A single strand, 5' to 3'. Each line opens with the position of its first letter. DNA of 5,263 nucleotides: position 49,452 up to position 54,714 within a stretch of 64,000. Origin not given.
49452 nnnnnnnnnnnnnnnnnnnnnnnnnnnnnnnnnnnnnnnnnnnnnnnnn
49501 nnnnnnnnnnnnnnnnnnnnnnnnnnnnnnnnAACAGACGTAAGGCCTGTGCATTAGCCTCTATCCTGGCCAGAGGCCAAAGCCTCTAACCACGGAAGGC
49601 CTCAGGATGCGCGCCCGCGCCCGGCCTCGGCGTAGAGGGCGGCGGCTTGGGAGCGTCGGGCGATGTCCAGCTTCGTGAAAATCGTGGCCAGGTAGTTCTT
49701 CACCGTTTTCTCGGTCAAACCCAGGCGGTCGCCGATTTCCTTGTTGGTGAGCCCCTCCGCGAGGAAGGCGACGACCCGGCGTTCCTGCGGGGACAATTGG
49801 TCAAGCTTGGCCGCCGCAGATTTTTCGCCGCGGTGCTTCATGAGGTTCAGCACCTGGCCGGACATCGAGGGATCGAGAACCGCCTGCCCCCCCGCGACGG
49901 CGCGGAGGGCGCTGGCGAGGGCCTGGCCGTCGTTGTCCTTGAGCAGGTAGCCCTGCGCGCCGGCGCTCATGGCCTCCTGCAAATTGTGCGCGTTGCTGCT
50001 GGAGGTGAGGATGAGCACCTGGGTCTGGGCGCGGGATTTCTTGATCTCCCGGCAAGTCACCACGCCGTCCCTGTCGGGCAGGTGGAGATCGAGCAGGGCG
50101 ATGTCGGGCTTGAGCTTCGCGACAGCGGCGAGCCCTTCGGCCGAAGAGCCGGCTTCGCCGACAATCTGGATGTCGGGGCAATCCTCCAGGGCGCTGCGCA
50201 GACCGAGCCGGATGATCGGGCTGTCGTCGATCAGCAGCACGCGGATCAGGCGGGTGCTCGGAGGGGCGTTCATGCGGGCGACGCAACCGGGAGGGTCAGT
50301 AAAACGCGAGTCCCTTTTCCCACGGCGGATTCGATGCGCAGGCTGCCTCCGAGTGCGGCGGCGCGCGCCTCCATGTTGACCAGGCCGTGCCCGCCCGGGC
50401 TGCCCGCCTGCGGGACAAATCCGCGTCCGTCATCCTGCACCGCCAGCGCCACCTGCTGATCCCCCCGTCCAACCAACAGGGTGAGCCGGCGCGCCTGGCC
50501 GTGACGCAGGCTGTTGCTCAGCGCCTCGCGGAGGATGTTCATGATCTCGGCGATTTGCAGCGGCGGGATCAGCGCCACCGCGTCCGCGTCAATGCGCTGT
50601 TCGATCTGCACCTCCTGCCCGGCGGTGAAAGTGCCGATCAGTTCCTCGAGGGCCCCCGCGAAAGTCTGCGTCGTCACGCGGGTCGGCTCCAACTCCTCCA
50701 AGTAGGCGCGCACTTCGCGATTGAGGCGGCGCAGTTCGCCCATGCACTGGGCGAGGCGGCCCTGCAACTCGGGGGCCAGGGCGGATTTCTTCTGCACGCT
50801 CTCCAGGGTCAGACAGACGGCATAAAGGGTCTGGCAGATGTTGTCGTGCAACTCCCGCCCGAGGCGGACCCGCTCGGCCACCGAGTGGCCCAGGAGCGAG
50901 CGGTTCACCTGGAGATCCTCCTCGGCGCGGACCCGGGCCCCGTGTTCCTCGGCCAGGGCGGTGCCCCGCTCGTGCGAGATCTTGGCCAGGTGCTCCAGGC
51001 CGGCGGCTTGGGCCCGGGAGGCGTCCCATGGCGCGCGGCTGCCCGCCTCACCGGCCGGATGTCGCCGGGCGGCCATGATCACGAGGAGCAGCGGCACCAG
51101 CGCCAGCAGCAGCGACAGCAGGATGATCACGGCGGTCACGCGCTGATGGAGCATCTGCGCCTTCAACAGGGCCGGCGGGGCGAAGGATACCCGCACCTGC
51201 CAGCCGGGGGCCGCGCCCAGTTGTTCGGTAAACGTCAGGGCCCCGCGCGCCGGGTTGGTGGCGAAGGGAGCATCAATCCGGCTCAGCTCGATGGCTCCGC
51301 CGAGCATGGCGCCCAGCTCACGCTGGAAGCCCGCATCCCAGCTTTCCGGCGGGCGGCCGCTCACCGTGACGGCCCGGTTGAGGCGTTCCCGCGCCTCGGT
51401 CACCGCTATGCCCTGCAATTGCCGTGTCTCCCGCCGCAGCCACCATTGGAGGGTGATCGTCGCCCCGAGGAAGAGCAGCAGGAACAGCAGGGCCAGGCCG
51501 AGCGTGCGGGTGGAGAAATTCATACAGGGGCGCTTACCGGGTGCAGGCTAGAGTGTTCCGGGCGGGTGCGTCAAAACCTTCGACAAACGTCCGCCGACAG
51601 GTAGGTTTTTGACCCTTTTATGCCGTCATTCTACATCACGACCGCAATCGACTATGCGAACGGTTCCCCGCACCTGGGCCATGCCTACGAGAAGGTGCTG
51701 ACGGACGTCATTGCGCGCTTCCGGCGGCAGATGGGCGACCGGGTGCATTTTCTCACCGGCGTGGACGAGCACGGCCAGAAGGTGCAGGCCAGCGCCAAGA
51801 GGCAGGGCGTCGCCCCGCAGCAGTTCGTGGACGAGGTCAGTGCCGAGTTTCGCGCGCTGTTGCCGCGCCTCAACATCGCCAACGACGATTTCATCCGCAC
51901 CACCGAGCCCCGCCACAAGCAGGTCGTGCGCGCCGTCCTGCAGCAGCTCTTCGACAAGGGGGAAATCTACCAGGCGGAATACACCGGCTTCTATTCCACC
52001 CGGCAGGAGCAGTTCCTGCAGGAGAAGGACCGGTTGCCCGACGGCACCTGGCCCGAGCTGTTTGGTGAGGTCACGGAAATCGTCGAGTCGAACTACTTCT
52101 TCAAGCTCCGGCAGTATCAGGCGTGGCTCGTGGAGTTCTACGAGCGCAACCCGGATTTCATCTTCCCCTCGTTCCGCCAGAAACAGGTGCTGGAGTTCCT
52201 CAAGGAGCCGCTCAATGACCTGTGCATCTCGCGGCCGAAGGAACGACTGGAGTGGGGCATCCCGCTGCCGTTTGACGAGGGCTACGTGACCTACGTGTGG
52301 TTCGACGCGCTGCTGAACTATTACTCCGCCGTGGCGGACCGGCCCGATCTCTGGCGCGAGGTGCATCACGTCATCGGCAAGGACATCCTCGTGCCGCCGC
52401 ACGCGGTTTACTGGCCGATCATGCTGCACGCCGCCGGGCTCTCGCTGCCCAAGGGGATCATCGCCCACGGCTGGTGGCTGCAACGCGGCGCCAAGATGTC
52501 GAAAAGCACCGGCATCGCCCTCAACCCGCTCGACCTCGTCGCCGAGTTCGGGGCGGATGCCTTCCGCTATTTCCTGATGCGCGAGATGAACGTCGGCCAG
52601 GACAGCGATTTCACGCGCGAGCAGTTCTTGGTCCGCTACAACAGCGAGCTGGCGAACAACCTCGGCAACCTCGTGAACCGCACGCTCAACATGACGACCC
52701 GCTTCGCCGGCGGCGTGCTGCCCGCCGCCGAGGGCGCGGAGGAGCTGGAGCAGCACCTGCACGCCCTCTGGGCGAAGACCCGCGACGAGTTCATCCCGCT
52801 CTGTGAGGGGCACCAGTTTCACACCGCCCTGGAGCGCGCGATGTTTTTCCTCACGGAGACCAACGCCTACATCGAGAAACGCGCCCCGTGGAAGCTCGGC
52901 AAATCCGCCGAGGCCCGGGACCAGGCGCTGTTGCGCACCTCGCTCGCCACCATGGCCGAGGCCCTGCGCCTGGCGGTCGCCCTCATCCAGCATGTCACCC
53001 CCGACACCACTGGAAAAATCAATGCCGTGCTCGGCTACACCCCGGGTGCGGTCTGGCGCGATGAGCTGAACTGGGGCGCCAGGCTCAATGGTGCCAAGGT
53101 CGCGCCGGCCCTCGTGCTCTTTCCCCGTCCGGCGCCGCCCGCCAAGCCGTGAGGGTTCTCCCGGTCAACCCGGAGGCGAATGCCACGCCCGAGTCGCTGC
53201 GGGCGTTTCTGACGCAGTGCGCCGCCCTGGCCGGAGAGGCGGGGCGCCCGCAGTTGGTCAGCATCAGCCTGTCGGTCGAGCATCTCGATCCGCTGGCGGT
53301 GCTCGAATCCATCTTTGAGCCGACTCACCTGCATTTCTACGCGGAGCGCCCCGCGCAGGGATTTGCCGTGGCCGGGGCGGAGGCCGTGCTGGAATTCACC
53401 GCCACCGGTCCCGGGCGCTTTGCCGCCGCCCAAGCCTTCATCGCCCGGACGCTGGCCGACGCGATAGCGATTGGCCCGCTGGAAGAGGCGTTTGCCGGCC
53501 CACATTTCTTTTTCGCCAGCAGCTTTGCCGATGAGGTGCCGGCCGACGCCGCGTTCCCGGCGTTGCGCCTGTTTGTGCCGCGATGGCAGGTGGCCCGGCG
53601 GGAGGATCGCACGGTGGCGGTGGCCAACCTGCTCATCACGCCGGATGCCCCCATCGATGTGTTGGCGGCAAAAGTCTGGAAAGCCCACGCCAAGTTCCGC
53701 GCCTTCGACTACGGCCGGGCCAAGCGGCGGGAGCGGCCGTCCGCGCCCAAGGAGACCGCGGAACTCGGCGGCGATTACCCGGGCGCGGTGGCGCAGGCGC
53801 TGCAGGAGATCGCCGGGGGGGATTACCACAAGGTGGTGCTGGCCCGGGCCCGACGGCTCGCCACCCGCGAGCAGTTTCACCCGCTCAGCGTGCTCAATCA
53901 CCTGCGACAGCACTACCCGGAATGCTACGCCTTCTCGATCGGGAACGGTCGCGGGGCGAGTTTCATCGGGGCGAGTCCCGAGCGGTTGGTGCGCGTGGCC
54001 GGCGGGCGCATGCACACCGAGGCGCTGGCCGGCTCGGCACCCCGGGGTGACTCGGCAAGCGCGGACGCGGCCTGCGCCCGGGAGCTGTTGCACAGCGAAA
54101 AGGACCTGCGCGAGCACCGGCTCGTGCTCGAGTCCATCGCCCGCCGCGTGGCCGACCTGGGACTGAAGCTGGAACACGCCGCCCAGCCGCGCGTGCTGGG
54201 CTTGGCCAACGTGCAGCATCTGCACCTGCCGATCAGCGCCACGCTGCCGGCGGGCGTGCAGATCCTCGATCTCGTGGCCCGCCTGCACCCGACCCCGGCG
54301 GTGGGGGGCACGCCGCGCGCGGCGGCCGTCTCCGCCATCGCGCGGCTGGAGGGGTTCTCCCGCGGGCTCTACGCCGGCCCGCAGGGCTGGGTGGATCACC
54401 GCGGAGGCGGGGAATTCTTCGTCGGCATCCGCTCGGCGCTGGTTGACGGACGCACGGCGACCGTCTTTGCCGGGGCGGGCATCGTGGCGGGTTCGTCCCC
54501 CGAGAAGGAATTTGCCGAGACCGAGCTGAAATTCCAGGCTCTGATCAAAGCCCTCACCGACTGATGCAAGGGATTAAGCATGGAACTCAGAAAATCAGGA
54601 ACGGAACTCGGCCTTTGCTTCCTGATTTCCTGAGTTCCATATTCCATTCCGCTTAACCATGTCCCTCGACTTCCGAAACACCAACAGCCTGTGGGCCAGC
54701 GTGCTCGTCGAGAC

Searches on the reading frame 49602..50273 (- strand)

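Call 90: search_protein_families(library=pfam, proteins=[window:49602-50273:-], max_evalue=0.00001)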
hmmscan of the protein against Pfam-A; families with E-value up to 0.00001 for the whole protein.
window:49602-50273:- (223 aa): 4 families
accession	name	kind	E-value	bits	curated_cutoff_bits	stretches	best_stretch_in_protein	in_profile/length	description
PF00072.30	Response_reg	-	1.8e-24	86.5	30.2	1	12-123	1-110/111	Response regulator receiver domain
PF00196.25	GerE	-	4.9e-16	58.5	23.5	1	158-212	1-55/57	Bacterial regulatory proteins, luxR family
PF08281.18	Sigma70_r4_2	-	2.9e-09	36.9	25.7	1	156-196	7-48/54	Sigma-70, region 4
PF04545.22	Sigma70_r4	-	5.5e-07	29.4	24.1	1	157-202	2-48/50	Sigma-70, region 4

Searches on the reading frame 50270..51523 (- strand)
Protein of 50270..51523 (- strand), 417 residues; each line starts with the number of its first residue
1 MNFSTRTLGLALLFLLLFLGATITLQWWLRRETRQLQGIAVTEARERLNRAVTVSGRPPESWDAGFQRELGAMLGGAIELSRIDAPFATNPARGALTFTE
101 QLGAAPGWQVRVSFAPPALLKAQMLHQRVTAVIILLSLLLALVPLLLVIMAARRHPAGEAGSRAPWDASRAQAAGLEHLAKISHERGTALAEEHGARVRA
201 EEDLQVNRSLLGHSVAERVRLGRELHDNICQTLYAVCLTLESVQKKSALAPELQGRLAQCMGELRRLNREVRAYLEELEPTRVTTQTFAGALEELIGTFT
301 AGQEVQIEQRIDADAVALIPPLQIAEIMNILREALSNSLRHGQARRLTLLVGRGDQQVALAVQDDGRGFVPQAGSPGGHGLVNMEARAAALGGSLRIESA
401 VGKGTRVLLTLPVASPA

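Call 91: search_protein_families(library=pfam, proteins=[window:50270-51523:-], max_evalue=0.00001)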
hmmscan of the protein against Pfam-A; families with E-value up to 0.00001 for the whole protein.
window:50270-51523:- (417 aa): 2 families
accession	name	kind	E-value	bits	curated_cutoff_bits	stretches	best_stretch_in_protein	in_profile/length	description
PF02518.31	HATPase_c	-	8.9e-12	45.9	26.4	1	326-414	5-110/111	Histidine kinase-, DNA gyrase B-, and HSP90-like ATPase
PF07730.19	HisKA_3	-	1.3e-09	38.9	24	1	217-281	1-66/68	Histidine kinase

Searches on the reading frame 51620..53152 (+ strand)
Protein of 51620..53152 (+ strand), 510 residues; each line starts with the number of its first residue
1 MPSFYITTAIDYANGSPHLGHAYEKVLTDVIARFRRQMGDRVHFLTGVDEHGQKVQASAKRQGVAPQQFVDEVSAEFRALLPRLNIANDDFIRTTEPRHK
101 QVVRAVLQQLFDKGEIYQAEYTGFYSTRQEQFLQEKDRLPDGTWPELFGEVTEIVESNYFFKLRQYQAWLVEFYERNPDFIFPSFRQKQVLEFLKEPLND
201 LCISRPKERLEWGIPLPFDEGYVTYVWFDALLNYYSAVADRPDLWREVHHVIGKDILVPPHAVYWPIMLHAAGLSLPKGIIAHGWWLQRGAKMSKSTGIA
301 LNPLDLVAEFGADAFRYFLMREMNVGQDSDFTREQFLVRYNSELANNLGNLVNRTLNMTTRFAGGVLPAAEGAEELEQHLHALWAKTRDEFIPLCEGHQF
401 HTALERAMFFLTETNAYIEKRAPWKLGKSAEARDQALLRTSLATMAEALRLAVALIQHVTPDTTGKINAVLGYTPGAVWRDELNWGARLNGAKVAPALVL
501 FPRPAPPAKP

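Call 91: search_protein_families(library=pfam, proteins=[window:51620-53152:+], max_evalue=0.00001)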
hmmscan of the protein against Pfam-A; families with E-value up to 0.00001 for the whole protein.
window:51620-53152:+ (510 aa): 3 families
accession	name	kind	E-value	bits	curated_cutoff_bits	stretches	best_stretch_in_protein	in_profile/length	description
PF09334.17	tRNA-synt_1g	-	5e-98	328.9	20.1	2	155-356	179-391/391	tRNA synthetases class I (M)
PF00133.28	tRNA-synt_1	-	1e-24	87.5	22.7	1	2-218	23-245/414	tRNA synthetases class I (I, L, M and V)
PF01406.26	tRNA-synt_1e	-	7e-12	45.8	27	1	16-128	22-134/301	tRNA synthetases class I (C) catalytic domain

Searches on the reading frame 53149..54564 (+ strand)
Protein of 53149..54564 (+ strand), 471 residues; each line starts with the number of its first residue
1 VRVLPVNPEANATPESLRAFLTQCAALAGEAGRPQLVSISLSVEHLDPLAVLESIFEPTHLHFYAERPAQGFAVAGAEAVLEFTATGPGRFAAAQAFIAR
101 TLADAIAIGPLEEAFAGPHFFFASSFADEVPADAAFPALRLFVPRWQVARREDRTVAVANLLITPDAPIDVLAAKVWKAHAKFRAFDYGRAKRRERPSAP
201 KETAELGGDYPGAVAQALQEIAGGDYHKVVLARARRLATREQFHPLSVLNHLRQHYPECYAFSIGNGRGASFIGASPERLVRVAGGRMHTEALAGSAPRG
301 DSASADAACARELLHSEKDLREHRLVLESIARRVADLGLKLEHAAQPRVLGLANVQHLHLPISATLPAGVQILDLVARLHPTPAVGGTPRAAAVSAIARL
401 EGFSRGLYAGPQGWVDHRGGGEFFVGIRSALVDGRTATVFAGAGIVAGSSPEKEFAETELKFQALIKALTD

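Call 91: search_protein_families(library=pfam, proteins=[window:53149-54564:+], max_evalue=0.00001)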
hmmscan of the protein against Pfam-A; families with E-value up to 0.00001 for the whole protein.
window:53149-54564:+ (471 aa): 1 family
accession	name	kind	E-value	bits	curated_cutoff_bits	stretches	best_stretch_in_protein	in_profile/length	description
PF00425.24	Chorismate_bind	-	2.4e-76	257.1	27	1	209-461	4-257/257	chorismate binding enzyme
